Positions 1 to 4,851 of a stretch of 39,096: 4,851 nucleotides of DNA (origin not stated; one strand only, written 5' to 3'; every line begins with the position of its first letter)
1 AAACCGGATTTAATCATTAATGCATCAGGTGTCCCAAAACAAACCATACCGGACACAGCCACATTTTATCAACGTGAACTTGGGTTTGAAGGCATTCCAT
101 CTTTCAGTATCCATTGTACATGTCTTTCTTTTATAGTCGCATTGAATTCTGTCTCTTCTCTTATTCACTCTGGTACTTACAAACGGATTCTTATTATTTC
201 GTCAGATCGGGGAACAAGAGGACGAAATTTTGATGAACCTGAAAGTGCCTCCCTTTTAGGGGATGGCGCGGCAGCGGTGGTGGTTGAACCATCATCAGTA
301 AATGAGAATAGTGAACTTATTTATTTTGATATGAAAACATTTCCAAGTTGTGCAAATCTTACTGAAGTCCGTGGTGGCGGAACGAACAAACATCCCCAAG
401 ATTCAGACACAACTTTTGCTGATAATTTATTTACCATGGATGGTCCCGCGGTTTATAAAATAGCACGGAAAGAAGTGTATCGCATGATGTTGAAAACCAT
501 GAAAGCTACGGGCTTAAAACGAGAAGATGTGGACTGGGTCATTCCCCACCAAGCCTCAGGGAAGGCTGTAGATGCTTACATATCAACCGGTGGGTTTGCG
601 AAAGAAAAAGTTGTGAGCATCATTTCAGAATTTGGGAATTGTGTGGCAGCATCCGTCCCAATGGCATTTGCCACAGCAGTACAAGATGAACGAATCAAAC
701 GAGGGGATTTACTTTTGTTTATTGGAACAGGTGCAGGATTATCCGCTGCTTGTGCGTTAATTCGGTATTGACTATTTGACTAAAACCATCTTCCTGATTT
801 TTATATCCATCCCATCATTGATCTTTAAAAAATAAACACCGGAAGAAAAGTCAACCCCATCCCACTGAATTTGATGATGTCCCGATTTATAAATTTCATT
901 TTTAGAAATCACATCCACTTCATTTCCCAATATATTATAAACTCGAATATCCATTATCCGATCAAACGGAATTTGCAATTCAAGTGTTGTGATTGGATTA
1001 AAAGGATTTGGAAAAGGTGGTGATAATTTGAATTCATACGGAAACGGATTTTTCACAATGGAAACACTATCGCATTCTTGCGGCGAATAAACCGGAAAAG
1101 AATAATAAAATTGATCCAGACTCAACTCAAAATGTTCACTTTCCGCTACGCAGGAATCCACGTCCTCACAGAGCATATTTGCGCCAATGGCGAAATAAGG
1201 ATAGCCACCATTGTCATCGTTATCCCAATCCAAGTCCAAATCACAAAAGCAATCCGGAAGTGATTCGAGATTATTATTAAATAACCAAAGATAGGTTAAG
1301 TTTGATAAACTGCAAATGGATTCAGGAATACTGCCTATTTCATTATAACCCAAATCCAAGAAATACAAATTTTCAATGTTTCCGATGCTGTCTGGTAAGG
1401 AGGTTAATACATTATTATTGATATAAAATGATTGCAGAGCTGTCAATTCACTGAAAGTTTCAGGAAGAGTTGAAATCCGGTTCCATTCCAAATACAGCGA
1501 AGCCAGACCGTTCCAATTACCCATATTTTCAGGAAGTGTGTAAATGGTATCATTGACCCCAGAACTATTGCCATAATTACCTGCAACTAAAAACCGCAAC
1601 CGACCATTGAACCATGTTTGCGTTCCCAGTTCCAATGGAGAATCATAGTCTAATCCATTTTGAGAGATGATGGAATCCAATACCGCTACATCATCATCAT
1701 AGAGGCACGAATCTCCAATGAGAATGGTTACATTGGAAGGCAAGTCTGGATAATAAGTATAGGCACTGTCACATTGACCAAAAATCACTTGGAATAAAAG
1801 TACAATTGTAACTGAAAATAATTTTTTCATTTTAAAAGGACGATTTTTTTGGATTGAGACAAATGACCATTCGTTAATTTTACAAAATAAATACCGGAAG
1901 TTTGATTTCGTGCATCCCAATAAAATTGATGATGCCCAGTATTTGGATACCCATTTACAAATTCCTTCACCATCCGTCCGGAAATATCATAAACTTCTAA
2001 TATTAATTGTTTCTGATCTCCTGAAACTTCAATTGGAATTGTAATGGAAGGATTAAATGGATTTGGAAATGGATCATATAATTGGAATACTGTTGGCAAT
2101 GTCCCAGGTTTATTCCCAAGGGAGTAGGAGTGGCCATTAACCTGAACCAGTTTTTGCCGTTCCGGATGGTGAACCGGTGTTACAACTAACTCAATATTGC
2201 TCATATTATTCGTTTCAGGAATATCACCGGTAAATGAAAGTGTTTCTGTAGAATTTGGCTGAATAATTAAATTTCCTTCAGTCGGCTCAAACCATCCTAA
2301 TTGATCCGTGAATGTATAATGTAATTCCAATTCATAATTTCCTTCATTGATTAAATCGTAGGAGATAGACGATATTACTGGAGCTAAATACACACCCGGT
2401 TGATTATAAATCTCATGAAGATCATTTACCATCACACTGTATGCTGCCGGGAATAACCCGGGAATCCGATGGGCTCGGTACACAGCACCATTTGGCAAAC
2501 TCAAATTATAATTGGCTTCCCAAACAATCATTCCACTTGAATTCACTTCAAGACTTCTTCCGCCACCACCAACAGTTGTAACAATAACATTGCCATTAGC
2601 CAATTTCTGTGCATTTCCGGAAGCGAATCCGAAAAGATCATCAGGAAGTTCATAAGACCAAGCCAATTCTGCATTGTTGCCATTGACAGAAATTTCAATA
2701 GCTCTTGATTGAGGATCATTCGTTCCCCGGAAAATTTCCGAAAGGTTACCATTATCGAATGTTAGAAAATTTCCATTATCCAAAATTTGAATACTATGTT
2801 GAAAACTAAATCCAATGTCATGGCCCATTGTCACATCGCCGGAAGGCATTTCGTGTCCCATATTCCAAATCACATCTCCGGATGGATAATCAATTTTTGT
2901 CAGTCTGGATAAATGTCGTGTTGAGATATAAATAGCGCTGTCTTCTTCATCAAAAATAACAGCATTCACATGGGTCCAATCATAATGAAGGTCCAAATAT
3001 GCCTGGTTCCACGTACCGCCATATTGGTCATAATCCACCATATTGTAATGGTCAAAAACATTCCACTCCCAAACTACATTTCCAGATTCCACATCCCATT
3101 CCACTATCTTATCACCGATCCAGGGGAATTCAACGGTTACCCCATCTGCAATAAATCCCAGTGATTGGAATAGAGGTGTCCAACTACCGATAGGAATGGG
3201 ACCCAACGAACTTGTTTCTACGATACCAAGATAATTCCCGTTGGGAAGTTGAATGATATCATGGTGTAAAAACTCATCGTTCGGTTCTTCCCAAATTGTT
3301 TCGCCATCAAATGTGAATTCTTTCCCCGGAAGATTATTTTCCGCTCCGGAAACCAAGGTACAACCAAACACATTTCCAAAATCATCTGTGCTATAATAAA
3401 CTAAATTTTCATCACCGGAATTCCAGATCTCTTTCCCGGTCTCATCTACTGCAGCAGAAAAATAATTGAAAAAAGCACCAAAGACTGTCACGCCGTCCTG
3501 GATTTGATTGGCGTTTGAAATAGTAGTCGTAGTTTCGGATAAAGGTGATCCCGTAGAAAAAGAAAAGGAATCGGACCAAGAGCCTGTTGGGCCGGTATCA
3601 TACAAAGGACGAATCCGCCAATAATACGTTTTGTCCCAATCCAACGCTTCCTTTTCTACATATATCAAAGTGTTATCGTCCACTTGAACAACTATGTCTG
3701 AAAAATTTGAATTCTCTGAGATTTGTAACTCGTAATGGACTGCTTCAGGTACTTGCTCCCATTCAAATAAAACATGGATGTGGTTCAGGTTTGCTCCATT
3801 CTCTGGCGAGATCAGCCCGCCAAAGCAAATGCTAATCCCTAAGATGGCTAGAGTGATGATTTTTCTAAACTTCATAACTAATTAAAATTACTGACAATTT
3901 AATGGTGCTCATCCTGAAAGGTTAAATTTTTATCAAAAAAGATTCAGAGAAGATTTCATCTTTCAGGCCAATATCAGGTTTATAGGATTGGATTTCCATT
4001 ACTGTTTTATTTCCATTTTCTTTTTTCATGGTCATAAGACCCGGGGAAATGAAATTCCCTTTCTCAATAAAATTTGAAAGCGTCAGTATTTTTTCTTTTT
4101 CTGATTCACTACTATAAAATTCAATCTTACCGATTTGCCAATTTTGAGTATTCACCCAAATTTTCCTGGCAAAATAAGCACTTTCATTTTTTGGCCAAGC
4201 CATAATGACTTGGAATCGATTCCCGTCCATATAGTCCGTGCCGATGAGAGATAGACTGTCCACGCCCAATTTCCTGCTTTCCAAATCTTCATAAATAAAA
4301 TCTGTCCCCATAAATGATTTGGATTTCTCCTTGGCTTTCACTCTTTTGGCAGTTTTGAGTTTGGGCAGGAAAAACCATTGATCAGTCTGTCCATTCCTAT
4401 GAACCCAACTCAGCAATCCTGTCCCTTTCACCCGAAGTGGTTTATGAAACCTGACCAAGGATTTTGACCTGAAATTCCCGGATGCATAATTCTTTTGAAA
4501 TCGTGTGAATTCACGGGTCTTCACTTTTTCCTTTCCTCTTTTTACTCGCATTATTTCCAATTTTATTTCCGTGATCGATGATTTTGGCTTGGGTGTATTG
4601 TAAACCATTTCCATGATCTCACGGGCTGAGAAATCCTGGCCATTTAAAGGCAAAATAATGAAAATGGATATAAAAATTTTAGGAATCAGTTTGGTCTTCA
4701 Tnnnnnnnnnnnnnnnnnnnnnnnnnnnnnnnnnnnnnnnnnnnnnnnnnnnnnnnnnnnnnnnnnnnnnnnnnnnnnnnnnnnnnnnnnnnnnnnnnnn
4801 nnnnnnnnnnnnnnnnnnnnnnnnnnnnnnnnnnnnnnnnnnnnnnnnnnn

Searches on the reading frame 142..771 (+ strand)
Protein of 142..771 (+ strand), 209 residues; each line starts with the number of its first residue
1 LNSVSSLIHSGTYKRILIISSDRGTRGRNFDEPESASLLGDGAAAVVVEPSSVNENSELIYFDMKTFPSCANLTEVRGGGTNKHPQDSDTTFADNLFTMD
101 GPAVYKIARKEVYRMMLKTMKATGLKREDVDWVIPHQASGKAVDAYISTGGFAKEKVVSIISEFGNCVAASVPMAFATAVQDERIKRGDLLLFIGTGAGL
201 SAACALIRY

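Call 76: search_protein_families(library=pfam, proteins=[window:142-771:+], max_evalue=0.001)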
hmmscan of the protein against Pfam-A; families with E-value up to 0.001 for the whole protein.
window:142-771:+ (209 aa): 2 families
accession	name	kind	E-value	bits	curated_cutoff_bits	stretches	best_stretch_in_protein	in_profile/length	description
PF08541.16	ACP_syn_III_C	-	2.9e-28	98.3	26.6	1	121-209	2-90/90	3-Oxoacyl-[acyl-carrier-protein (ACP)] synthase III C terminal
PF08545.16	ACP_syn_III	-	2.7e-12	46.9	24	1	2-66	15-78/80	3-Oxoacyl-[acyl-carrier-protein (ACP)] synthase III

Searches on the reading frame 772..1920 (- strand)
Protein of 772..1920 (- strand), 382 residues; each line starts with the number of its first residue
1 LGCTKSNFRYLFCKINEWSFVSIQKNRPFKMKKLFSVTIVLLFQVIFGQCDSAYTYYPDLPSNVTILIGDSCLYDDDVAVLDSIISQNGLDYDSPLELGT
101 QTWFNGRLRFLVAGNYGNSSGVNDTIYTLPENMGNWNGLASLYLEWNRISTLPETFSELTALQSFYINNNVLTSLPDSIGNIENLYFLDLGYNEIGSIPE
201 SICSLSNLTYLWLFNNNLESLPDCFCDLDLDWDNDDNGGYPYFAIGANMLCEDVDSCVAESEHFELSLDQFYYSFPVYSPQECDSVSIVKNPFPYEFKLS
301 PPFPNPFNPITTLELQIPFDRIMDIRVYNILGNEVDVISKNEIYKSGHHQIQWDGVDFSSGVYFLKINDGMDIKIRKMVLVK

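Call 76: search_protein_families(library=pfam, proteins=[window:772-1920:-], max_evalue=0.001)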
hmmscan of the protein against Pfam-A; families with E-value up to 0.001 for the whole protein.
window:772-1920:- (382 aa): 5 families
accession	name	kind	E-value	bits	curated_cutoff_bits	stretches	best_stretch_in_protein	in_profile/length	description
PF13855.12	LRR_8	-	9.6e-14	51.3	27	3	161-218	2-61/61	Leucine rich repeat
PF23598.1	LRR_14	-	1.9e-12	47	40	2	125-188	58-119/353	Leucine-rich repeat region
PF12799.13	LRR_4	-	2.1e-11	44.1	27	1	185-222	3-40/44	Leucine Rich repeats (2 copies)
PF18962.6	Por_Secre_tail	-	4.3e-09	37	27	1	303-379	2-74/75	Secretion system C-terminal sorting domain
PF00560.39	LRR_1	-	1.9e-08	33.3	20.6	0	207-228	1-23/23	Leucine Rich Repeat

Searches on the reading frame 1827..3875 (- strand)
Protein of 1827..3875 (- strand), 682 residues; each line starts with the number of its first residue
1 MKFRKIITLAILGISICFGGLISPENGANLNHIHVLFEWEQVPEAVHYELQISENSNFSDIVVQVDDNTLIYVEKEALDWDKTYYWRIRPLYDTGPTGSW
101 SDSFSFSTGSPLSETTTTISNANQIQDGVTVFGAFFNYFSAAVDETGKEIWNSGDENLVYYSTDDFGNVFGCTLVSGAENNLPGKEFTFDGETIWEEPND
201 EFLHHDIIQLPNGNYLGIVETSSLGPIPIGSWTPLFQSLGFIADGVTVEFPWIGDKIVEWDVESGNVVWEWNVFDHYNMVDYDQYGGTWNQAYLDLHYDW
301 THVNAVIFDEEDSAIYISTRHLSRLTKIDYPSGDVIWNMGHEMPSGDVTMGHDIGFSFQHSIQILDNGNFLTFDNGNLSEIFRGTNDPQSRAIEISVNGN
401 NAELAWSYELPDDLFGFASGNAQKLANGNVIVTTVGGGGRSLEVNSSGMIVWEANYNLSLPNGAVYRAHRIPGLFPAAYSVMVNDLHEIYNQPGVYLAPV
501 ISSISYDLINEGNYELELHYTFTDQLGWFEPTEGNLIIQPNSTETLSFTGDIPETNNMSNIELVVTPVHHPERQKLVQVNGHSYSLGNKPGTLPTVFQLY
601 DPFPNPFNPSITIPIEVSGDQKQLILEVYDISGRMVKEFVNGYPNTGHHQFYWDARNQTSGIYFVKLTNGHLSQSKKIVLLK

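Call 76: search_protein_families(library=pfam, proteins=[window:1827-3875:-], max_evalue=0.001)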
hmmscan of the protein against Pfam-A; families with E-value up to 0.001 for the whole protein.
window:1827-3875:- (682 aa): 5 families
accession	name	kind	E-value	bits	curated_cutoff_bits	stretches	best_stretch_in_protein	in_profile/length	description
PF05935.17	Arylsulfotrans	-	4.3e-27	95.5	24.2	1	253-434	124-331/374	Arylsulfotransferase (ASST)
PF14269.12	Arylsulfotran_2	-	2.1e-20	73.8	27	1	253-455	95-299/301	Arylsulfotransferase (ASST)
PF18962.6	Por_Secre_tail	-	1.8e-11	44.6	27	1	603-679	2-74/75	Secretion system C-terminal sorting domain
PF25788.1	Ig_Rha78A_N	-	0.00014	22.5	27.4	1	47-109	37-102/105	Rha78A-like, N-terminal immunoglobulin domain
PF13860.13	FlgD_ig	-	0.00035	20.9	27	0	613-661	14-67/79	FlgD Ig-like domain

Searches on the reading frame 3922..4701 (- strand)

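Call 76: search_protein_families(library=pfam, proteins=[window:3922-4701:-], max_evalue=0.001)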
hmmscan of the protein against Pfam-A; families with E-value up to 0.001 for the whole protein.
window:3922-4701:- (259 aa): 1 family
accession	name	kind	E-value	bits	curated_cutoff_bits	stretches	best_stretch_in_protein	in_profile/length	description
PF17131.11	LolA_like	-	1e-44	152.8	30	1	79-256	3-182/184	Outer membrane lipoprotein-sorting protein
